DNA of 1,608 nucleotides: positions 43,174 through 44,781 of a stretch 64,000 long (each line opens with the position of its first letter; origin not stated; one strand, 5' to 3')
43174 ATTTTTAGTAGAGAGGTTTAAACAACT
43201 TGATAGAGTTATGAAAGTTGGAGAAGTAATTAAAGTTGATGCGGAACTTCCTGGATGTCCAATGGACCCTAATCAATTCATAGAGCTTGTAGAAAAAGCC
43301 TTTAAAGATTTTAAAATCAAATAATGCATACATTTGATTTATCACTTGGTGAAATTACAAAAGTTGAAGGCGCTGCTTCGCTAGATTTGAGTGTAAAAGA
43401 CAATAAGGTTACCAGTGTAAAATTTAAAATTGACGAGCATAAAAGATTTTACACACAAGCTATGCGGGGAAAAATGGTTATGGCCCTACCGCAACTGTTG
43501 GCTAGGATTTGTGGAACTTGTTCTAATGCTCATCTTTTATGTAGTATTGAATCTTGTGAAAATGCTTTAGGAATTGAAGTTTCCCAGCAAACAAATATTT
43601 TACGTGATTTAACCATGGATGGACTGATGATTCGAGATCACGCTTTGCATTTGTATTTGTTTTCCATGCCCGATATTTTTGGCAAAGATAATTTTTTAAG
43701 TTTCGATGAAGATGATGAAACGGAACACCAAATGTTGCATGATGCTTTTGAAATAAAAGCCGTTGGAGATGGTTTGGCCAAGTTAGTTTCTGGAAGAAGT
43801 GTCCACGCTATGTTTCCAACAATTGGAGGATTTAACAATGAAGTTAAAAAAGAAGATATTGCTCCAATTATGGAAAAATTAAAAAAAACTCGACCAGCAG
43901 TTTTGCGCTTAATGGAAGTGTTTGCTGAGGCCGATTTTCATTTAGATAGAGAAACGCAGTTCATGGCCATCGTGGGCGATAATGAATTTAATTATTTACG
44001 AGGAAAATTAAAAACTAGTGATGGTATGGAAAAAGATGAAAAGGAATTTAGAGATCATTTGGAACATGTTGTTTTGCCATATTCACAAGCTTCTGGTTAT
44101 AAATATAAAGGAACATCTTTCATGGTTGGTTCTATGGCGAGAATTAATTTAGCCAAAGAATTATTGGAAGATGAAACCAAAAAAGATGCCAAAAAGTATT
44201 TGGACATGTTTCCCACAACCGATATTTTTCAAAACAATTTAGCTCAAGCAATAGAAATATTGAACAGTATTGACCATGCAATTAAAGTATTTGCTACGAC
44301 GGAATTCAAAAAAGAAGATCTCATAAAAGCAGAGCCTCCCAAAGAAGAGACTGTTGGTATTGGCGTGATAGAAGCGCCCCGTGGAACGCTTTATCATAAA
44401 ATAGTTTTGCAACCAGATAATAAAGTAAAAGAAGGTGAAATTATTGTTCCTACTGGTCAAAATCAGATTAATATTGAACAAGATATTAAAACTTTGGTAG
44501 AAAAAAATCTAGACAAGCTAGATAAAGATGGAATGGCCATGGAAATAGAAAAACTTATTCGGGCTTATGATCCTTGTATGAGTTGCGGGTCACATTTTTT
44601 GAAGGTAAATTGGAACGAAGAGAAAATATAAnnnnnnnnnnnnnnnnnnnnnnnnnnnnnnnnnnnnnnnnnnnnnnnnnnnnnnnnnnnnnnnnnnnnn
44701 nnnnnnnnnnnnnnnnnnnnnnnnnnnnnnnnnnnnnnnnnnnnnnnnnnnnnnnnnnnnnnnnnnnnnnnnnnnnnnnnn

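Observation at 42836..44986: Stripped-down two-subunit [NiFe] hydrogenase with a NuoB-like four-Cys small subunit and an adjacent maturation-protease-like gene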

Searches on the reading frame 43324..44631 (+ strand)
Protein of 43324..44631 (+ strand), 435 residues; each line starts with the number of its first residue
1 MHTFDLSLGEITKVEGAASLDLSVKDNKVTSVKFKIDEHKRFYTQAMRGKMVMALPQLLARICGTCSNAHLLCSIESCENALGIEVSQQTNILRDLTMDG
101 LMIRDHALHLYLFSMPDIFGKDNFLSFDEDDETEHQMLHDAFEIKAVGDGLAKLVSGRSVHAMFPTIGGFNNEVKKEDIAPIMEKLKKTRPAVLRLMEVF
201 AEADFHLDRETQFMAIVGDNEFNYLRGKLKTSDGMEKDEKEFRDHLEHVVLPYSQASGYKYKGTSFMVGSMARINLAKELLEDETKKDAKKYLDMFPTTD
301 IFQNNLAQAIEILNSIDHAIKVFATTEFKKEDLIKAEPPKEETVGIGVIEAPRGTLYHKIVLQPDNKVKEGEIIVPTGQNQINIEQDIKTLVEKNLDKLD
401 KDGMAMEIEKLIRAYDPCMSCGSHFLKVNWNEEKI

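Call 3: search_protein_families(library=pfam, proteins=[window:43324-44631:+], max_evalue=0.01)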
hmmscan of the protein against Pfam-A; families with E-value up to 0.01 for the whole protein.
window:43324-44631:+ (435 aa): 1 family
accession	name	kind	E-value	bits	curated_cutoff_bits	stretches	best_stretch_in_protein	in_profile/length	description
PF00374.24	NiFeSe_Hases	-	2.6e-30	106.3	25.8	2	308-424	391-508/508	Nickel-dependent hydrogenase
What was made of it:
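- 43324..44631 (+): [NiFe] hydrogenase large subunit, 435 aa. L1 is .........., L2 is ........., and the C-terminal tail is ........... (11 aa). Pfam NiFeSe_Hases (call 3).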

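Call 4: search_protein_families(library=ncbifam, proteins=[window:43324-44631:+], max_evalue=0.01)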
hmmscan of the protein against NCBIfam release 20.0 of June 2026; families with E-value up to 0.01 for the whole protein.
window:43324-44631:+ (435 aa): 9 families
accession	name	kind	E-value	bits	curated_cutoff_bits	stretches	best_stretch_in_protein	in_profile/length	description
NF040828.1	sulfhyd_ShyA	equivalog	6.7e-73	245.9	700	1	7-427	4-414/415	NAD(P)-dependent hydrogenase/sulfhydrogenase 2 subunit alpha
NF040832.1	sulfhyd_HydA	equivalog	3.1e-64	217.6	880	1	7-427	6-425/426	NADPH-dependent hydrogenase/sulfhydrogenase 1 subunit alpha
TIGR03295.1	frhA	equivalog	8.8e-35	120.4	392.5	1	11-430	10-401/412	coenzyme F420 hydrogenase subunit alpha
NF041785.2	VhuA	equivalog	8.8e-35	120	800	1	10-390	8-411/418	F420-non-reducing hydrogenase Vhu subunit A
NF033181.1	NiFeSe_hydrog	equivalog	1.4e-34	119.8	600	2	253-432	328-503/507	nickel-dependent hydrogenase large subunit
NF045518.1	H2_NiFeSe_large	exception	1.3e-29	103.3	780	2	6-190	4-199/485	NiFeSe hydrogenase large subunit HysA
NF007778.0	PRK10467.1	equivalog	4.8e-20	71.3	969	2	8-118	7-116/567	hydrogenase 2 large subunit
NF007550.0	PRK10170.1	equivalog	1.2e-18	66.8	1101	2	9-117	22-130/597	Ni/Fe-hydrogenase large subunit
NF041786.2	VhuU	equivalog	4.8e-06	26.3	70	1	408-428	11-31/45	F420-non-reducing hydrogenase selenoprotein subunit VhuU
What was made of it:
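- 43324..44631 (+): The best NCBIfam models are ShyA and HydA, far below their equivalog cutoffs (call 4).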

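Call 5: find_homologous_proteins(query=window:43324-44631:+, max_evalue=0.00001)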
Query window:43324-44631:+ (435 aa): 4006 proteins with E <= 0.00001 among 8000 candidates; the best 120 are listed.
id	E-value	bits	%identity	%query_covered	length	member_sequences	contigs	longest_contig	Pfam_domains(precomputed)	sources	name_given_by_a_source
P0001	7.6e-289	976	100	100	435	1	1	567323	PF00374.25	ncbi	ncbi:MAG: nickel-dependent hydrogenase large subunit [bacterium]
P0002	8.7e-197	672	68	99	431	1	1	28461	PF00374.25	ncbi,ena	-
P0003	3.1e-181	621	65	100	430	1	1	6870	PF00374.25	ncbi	-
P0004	4.8e-179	614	63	99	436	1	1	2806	PF00374.25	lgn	-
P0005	3.5e-178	611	64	99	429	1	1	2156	PF00374.25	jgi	jgi:coenzyme F420-reducing hydrogenase alpha subunit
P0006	1.5e-177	609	65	99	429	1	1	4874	PF00374.25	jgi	jgi:coenzyme F420-reducing hydrogenase alpha subunit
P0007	1.2e-176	606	65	99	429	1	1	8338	PF00374.25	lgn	-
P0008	1.2e-176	606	64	99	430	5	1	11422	PF00374.25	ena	-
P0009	1.5e-176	606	64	99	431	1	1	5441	PF00374.25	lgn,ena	-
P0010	2.0e-176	605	63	99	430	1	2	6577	PF00374.25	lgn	-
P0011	2.6e-176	605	64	99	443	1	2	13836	PF00374.25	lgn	-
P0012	2.7e-176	605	62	100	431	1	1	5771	PF00374.25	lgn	-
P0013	4.1e-176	604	64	99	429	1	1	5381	PF00374.25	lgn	-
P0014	4.8e-176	604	62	99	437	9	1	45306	PF00374.25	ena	-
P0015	5.0e-176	604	63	99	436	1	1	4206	PF00374.25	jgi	-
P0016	5.6e-176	604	61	99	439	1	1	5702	PF00374.25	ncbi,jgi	-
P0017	7.9e-176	603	62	100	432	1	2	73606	PF00374.25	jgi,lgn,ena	-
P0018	2.5e-175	602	61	100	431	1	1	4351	PF00374.25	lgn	-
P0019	3.3e-175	601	63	99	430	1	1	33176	PF00374.25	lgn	-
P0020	3.4e-175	601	62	100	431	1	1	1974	PF00374.25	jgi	-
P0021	6.4e-175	600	61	99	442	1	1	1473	PF00374.25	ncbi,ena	ncbi:MAG: nickel-dependent hydrogenase large subunit [Patescibacteria group bacterium]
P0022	6.4e-175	600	64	99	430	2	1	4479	PF00374.25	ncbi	-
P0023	6.5e-175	600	64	99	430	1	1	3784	PF00374.25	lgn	-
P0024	7.4e-175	600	65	99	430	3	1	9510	PF00374.25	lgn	-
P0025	9.4e-175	600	62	100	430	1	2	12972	PF00374.25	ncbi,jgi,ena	-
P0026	9.7e-175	600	61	99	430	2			PF00374.25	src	-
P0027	1.4e-174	599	62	99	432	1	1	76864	PF00374.25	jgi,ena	-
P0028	2.1e-174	599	62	99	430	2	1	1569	PF00374.25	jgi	-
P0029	2.2e-174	599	64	100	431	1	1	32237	PF00374.25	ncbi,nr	ncbi:MAG: nickel-dependent hydrogenase large subunit [Patescibacteria group bacterium]|nr:nickel-dep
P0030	2.6e-174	598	64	99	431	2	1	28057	PF00374.25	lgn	-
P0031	2.8e-174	598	64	99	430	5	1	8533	PF00374.25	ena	-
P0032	4.2e-174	598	61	99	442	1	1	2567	PF00374.25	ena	-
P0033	4.5e-174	598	62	99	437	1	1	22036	PF00374.25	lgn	-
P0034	4.8e-174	598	62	100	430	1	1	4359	PF00374.25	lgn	-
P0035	5.4e-174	597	63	100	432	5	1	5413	PF00374.25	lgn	-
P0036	5.9e-174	597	61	99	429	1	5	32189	PF00374.25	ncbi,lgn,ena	ncbi:MAG: Ni/Fe hydrogenase subunit alpha [Patescibacteria group bacterium]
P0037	6.4e-174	597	62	100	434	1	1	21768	PF00374.25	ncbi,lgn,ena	-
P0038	8.0e-174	597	61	99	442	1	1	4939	PF00374.25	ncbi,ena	-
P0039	9.1e-174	597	64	99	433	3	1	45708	PF00374.25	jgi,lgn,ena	-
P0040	1.4e-173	596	62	99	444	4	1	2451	PF00374.25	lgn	-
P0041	1.7e-173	596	62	99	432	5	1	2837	PF00374.25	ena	-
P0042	2.1e-173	595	63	99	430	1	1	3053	PF00374.25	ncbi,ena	-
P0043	2.3e-173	595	62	99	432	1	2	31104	PF00374.25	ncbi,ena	-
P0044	3.1e-173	595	63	98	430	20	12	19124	PF00374.25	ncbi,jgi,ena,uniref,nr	ncbi:hypothetical protein A2819_02490 [Candidatus Azambacteria bacterium RIFCSPHIGHO2_01_FULL_40_24]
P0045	3.1e-173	595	62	99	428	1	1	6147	PF00374.25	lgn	-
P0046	3.4e-173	595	61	99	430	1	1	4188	PF00374.25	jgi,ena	-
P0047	3.8e-173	595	61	99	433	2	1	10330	PF00374.25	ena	-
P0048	5.2e-173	594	62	99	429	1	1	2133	PF00374.25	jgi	jgi:coenzyme F420-reducing hydrogenase alpha subunit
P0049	5.6e-173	594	60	99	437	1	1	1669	PF00374.25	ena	-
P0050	6.4e-173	594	62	100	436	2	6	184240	PF00374.25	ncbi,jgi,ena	-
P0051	7.0e-173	594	62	98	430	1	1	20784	PF00374.25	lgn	-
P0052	7.4e-173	594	61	99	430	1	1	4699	PF00374.25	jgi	jgi:coenzyme F420-reducing hydrogenase alpha subunit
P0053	8.8e-173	593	63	99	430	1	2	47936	PF00374.25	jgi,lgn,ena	-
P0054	9.9e-173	593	60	100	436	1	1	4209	PF00374.25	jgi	jgi:sulfhydrogenase subunit alpha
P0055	1.4e-172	593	61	99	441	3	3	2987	PF00374.25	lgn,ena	-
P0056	1.4e-172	593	60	99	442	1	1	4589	PF00374.25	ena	-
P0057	1.7e-172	593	62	99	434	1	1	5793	PF00374.25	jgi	jgi:coenzyme F420-reducing hydrogenase alpha subunit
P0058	1.9e-172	592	61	99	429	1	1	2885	PF00374.25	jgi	jgi:sulfhydrogenase subunit alpha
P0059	2.2e-172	592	61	100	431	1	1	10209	PF00374.25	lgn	-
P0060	2.2e-172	592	61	99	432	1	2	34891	PF00374.25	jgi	jgi:sulfhydrogenase subunit alpha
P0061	4.0e-172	591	62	99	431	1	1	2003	PF00374.25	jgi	-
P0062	6.2e-172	591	61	99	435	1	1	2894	PF00374.25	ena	-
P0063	6.6e-172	591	62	99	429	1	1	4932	PF00374.25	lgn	-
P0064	7.0e-172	590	61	99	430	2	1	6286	PF00374.25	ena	-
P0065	8.2e-172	590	62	99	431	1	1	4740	PF00374.25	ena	-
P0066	8.2e-172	590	64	99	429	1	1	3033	PF00374.25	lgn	-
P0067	9.2e-172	590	60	99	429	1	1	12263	PF00374.25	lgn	-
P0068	9.5e-172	590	62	99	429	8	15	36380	PF00374.25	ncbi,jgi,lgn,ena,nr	ncbi:MAG: Hydrogenase/sulfur reductase, alpha subunit [Parcubacteria group bacterium GW2011_GWC2_52_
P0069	9.9e-172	590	61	99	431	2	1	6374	PF00374.25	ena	-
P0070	1.0e-171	590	61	99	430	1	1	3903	PF00374.25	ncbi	-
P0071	1.1e-171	590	60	100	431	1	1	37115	PF00374.25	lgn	-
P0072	1.2e-171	590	62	100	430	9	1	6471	PF00374.25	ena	-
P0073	1.2e-171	590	64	99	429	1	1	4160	PF00374.25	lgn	-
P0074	1.4e-171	590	61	99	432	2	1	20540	PF00374.25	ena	-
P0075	1.8e-171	589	62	100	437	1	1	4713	PF00374.25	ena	-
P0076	1.9e-171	589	61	99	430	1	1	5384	PF00374.25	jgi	jgi:coenzyme F420-reducing hydrogenase alpha subunit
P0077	2.0e-171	589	60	100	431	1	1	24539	PF00374.25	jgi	-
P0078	2.0e-171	589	61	99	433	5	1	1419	PF00374.25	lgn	-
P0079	2.3e-171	589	60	100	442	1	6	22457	PF00374.25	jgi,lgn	-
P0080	2.4e-171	589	63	99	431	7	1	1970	PF00374.25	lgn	-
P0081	2.4e-171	589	61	100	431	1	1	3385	PF00374.25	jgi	-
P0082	3.3e-171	588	62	99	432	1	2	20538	PF00374.25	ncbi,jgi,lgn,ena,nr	ncbi:MAG: nickel-dependent hydrogenase large subunit [Patescibacteria group bacterium]|nr:nickel-dep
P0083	3.8e-171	588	62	98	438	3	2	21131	PF00374.25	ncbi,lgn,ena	ncbi:MAG: nickel-dependent hydrogenase large subunit [Patescibacteria group bacterium]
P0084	5.1e-171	588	61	99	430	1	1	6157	PF00374.25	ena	-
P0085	5.2e-171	588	60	99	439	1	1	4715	PF00374.25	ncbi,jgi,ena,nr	ncbi:MAG TPA: nickel-dependent hydrogenase large subunit [Candidatus Paceibacterota bacterium]|nr:ni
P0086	5.8e-171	587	62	99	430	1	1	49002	PF00374.25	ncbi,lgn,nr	ncbi:MAG: nickel-dependent hydrogenase large subunit [Candidatus Kerfeldbacteria bacterium]|nr:nicke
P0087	7.7e-171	587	61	100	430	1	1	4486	PF00374.25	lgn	-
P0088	9.8e-171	587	62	99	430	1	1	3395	PF00374.25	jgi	-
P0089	1.0e-170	587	62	99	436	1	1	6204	PF00374.25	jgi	-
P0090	1.2e-170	586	61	99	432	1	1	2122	PF00374.25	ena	-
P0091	1.3e-170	586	61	99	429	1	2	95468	PF00374.25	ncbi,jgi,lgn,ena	-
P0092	1.4e-170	586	61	99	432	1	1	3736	PF00374.25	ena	-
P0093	1.5e-170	586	62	99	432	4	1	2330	PF00374.25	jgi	jgi:sulfhydrogenase subunit alpha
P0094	1.8e-170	586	60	99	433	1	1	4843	PF00374.25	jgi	jgi:coenzyme F420-reducing hydrogenase alpha subunit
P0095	1.9e-170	586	61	99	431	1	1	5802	PF00374.25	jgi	jgi:coenzyme F420-reducing hydrogenase alpha subunit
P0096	2.0e-170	586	61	99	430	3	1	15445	PF00374.25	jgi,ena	-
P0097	2.0e-170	586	62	99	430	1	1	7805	PF00374.25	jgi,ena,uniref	uniref:Ni/Fe hydrogenase subunit alpha n=1 Tax=candidate division WWE3 bacterium TaxID=2053526 RepID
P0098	2.6e-170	585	60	99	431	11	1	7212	PF00374.25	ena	-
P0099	2.7e-170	585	62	99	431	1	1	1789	PF00374.25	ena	-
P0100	2.7e-170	585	61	99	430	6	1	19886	PF00374.25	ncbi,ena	-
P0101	2.8e-170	585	60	100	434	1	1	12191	PF00374.25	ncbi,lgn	-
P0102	2.9e-170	585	60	99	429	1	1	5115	PF00374.25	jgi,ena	-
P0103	3.1e-170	585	62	99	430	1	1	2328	PF00374.25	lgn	-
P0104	3.2e-170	585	61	99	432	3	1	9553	PF00374.25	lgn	-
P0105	3.6e-170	585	61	100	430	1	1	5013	PF00374.25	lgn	-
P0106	4.6e-170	584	59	98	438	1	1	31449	PF00374.25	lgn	-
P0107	4.7e-170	584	61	99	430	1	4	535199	PF00374.25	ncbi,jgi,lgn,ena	ncbi:MAG: nickel-dependent hydrogenase large subunit [Minisyncoccia bacterium]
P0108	4.8e-170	584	63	100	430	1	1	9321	PF00374.25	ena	-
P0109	4.8e-170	584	60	99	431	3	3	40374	PF00374.25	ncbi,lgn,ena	-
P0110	5.6e-170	584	61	99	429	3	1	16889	PF00374.25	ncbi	-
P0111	6.0e-170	584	61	99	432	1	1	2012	PF00374.25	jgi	jgi:coenzyme F420-reducing hydrogenase alpha subunit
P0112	6.2e-170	584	61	100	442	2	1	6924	PF00374.25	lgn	-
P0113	6.3e-170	584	61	99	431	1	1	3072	PF00374.25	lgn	-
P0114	6.4e-170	584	60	100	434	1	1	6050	PF00374.25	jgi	jgi:sulfhydrogenase subunit alpha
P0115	6.6e-170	584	60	100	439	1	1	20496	PF00374.25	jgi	jgi:coenzyme F420-reducing hydrogenase alpha subunit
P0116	6.8e-170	584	60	99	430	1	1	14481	PF00374.25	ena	-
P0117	7.3e-170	584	60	100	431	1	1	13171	PF00374.25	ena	-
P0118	7.6e-170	584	60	99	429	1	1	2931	PF00374.25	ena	-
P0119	8.0e-170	584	59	100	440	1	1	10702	PF00374.25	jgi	jgi:sulfhydrogenase subunit alpha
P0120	9.5e-170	583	60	99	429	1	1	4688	PF00374.25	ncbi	-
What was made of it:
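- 43324..44631 (+): The protein is 100% identical to NCBI P0001 (call 5).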

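Call 6: search_solved_structures(query=window:43324-44631:+, show_alignments=2)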
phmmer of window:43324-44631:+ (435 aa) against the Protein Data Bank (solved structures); distinct sequences matched with E-value up to 0.001: 70 (the best 60 are shown).
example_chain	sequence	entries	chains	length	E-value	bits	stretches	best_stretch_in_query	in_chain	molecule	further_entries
5yxy_A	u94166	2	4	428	2.3e-56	195.1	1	6-426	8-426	Cytosolic NiFe-hydrogenase, alpha subunit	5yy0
9nez_D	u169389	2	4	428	1.9e-55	192.1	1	6-427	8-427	Sulfhydrogenase 1 subunit alpha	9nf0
9e15_B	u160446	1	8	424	1e-54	189.7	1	6-424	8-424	Sulfhydrogenase 1 subunit alpha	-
9e1j_B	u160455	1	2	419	1.2e-54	189.4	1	6-424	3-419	Sulfhydrogenase 1 subunit alpha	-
5odc_F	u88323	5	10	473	1.1e-44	156.6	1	6-427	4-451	Methyl-viologen reducing hydrogenase subunit A | Methyl-viologen reducing hydrogenase, subunit A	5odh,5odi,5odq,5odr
7t2r_D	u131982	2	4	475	1.8e-39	139.5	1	3-425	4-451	NiFe hydrogenase large subunit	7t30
9sfi_g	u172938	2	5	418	6.4e-28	101.4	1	10-390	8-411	Coenzyme F420-reducing hydrogenase, alpha subunit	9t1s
9sw2_F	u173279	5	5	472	5.5e-27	98.3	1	6-426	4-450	F420-non-reducing hydrogenase subunit A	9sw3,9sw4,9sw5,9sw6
5jsu_B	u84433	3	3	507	1.7e-22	83.6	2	6-193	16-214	Periplasmic [NiFeSe] hydrogenase, large subunit, selenocysteine-containing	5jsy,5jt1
5jsh_B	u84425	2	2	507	5.3e-21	78.6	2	6-193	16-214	Periplasmic [NiFeSe] hydrogenase, large subunit, selenocysteine-containing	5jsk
2frv_L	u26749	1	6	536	6.1e-21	78.4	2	9-130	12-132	PERIPLASMIC HYDROGENASE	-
1yq9_H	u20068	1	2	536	6.2e-21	78.4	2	9-130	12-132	Periplasmic [NiFe] hydrogenase large subunit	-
6z8m_B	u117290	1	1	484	1.3e-20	77.3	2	6-193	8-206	Periplasmic [NiFeSe] hydrogenase, large subunit, selenocysteine-containing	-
6ruc_B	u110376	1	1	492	1.4e-20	77.2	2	6-193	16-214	Periplasmic [NiFeSe] hydrogenase, large subunit, selenocysteine-containing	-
1frv_B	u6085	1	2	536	2.2e-20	76.6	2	9-130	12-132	HYDROGENASE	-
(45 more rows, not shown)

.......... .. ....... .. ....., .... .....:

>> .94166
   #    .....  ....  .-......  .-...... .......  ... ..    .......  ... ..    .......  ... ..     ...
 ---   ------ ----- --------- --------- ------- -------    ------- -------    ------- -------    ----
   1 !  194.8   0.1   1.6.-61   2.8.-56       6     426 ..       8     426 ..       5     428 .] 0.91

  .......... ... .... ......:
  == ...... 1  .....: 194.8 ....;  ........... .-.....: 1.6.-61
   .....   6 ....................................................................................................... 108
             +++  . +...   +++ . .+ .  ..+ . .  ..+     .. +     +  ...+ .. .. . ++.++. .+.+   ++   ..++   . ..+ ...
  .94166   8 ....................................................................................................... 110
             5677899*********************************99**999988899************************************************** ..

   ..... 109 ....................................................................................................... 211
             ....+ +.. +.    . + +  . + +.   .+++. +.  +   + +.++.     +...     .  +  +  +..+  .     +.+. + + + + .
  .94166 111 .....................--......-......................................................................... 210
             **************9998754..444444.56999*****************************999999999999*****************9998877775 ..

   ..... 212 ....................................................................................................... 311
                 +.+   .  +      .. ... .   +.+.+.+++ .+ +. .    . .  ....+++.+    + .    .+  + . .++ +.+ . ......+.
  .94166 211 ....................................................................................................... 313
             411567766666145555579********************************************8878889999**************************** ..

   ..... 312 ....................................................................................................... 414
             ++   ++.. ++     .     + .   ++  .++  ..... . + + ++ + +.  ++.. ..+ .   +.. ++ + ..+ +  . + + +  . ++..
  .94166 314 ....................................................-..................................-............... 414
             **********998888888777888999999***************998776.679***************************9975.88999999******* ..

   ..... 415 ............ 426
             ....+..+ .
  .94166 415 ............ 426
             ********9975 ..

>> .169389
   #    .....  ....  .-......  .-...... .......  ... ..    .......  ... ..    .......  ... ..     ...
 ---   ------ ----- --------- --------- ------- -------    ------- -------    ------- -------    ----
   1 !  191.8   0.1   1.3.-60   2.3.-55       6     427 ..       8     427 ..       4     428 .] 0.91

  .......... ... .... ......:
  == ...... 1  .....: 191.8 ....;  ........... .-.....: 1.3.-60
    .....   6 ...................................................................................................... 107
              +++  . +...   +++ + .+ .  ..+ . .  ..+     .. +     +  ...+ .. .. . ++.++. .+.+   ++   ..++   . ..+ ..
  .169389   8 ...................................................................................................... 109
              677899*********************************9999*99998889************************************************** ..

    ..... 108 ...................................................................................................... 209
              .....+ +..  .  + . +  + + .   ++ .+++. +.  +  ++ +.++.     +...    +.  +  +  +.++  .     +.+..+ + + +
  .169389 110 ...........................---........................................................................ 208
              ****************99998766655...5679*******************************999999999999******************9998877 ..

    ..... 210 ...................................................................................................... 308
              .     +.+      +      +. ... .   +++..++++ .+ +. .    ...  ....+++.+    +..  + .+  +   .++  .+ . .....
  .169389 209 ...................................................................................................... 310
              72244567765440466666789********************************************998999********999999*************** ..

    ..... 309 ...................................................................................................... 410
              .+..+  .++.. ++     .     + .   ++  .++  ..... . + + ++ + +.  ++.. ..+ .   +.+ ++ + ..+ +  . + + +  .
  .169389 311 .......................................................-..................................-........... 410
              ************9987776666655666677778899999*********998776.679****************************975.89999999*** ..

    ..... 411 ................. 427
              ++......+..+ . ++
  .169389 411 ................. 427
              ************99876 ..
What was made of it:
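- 43324..44631 (+): The PDB best hit is SH-I alpha, E 2e-56, with both Cys pairs aligned (call 6).
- On [NiFe] hydrogenase large subunit (PF00374): The residue-level alignment to solved SH-I alpha puts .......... on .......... and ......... on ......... (call 6).
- Checked: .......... (residues 61-70) and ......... (416-424) align residue for residue with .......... and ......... of solved P. furiosus / T. kodakarensis SH-I alpha (E 2e-56, call 6).
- Motif-for-motif alignment to solved SH-I alpha (call 6). The large subunit keeps all Ni-Fe Cys and aligns end to end with SH-I alpha (call 6).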
